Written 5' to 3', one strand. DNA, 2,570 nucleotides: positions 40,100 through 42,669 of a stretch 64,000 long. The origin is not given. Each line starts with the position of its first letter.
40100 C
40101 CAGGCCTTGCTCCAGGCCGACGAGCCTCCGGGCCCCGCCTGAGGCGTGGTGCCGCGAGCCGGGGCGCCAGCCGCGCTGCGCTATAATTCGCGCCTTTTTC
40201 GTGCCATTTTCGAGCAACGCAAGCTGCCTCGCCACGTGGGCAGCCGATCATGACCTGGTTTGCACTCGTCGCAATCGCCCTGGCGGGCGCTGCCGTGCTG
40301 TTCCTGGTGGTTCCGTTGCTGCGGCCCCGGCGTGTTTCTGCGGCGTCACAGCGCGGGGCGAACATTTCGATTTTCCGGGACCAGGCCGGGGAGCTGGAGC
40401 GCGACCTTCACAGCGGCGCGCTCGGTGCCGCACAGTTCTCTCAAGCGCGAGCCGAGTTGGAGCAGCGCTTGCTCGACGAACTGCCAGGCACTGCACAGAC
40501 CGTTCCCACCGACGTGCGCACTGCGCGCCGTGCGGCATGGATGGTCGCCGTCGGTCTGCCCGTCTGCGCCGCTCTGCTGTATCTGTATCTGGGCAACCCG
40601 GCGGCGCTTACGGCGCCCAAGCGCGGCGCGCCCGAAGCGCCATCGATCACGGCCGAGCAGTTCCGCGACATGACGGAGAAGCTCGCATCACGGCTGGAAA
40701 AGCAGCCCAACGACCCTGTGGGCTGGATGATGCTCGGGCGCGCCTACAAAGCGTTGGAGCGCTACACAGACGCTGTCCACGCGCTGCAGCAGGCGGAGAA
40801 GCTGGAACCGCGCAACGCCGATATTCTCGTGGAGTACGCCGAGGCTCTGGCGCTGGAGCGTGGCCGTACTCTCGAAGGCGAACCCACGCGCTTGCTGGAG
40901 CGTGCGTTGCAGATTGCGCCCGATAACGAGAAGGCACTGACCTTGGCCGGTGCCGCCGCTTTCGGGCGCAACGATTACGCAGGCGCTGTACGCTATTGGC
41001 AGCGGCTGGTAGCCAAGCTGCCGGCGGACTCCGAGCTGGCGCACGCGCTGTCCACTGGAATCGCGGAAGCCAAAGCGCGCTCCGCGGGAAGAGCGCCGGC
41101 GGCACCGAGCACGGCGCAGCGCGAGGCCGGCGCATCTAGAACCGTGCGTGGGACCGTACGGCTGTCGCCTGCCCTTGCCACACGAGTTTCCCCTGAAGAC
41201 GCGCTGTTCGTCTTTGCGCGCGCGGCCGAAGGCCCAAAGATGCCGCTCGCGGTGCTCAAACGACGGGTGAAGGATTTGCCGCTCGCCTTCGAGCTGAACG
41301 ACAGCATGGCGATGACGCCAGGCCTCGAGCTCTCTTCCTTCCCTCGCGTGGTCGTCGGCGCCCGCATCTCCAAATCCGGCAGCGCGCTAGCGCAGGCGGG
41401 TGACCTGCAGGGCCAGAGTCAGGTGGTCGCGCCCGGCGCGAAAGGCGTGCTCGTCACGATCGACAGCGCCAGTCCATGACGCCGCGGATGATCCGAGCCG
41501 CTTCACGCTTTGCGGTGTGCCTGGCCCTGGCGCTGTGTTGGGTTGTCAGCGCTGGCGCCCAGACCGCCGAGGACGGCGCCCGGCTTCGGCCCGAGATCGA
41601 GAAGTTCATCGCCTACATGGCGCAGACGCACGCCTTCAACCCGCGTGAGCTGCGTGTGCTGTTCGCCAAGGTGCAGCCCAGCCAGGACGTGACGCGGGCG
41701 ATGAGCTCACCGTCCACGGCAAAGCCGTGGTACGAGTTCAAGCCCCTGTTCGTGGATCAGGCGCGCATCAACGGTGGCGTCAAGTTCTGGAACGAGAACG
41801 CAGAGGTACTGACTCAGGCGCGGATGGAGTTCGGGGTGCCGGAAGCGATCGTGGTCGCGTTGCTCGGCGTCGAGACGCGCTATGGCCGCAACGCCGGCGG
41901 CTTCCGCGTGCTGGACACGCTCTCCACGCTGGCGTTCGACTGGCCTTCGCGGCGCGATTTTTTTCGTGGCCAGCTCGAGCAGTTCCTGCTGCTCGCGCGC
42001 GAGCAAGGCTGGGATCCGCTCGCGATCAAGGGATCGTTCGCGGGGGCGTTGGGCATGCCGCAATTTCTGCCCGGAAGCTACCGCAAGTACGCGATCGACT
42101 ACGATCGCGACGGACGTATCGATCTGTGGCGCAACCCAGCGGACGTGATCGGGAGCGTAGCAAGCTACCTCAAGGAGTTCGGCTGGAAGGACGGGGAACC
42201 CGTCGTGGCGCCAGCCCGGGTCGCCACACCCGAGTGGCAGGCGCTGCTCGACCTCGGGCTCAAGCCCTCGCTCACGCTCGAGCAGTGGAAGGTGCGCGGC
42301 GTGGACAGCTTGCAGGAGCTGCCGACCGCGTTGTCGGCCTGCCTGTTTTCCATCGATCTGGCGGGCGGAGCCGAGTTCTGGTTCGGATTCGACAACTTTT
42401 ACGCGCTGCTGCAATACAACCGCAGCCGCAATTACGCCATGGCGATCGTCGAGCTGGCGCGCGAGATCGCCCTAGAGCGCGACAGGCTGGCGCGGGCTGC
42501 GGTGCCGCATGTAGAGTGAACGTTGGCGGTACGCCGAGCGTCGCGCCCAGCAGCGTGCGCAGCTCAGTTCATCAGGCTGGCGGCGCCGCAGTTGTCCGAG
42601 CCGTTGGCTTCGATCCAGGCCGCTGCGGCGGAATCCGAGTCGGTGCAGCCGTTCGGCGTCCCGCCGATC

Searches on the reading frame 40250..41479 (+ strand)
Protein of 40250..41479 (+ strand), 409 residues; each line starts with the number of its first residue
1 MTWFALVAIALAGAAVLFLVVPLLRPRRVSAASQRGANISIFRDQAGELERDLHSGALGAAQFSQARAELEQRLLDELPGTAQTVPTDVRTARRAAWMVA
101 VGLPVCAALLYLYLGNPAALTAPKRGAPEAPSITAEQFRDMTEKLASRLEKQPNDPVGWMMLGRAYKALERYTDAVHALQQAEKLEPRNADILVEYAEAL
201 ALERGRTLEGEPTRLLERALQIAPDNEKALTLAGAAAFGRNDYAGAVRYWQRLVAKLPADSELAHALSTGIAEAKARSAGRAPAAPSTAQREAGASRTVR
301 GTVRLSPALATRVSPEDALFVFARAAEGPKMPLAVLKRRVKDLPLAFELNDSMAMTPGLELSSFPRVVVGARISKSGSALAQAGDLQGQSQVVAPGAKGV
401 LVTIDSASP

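Call 74: search_protein_families(library=pfam, proteins=[window:40250-41479:+], max_evalue=0.00001)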
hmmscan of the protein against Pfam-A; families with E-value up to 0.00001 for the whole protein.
window:40250-41479:+ (409 aa): 9 families
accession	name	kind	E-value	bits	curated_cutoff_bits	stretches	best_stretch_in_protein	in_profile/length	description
PF23892.1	Ig_CycH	-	4.2e-36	123.4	27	1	300-405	2-108/108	Cytochrome c-type biogenesis protein H Ig-like domain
PF23914.1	TPR_CcmH_CycH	-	1.9e-29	103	42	1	128-262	22-156/158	Cytochrome c-type biogenesis protein H TPR domain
PF13431.12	TPR_17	-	1.7e-08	34.5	24.4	0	149-176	6-33/34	Tetratricopeptide repeat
PF14559.12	TPR_19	-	6.6e-08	33.2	25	0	214-267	12-65/68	Tetratricopeptide repeat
PF13428.12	TPR_14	-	2.5e-07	31.2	23.5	0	157-199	2-44/44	Tetratricopeptide repeat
PF07719.23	TPR_2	-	4.8e-07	29.8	27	0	158-189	3-34/34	Tetratricopeptide repeat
PF13432.12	TPR_16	-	7.7e-07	29.9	32.7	1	161-226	2-64/65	Tetratricopeptide repeat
PF00515.34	TPR_1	-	1.7e-06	28.1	27.8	0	158-189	3-34/34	Tetratricopeptide repeat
PF13414.12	TPR_11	-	6.5e-06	26.2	26.8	0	163-199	1-37/42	TPR repeat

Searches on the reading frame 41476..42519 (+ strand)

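Call 74: search_protein_families(library=pfam, proteins=[window:41476-42519:+], max_evalue=0.00001)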
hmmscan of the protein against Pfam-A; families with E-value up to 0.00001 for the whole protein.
window:41476-42519:+ (347 aa): 1 family
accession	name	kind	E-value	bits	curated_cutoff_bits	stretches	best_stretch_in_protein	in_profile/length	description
PF13406.11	SLT_2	-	3.7e-92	309.1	24.3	1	38-329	3-292/292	Transglycosylase SLT domain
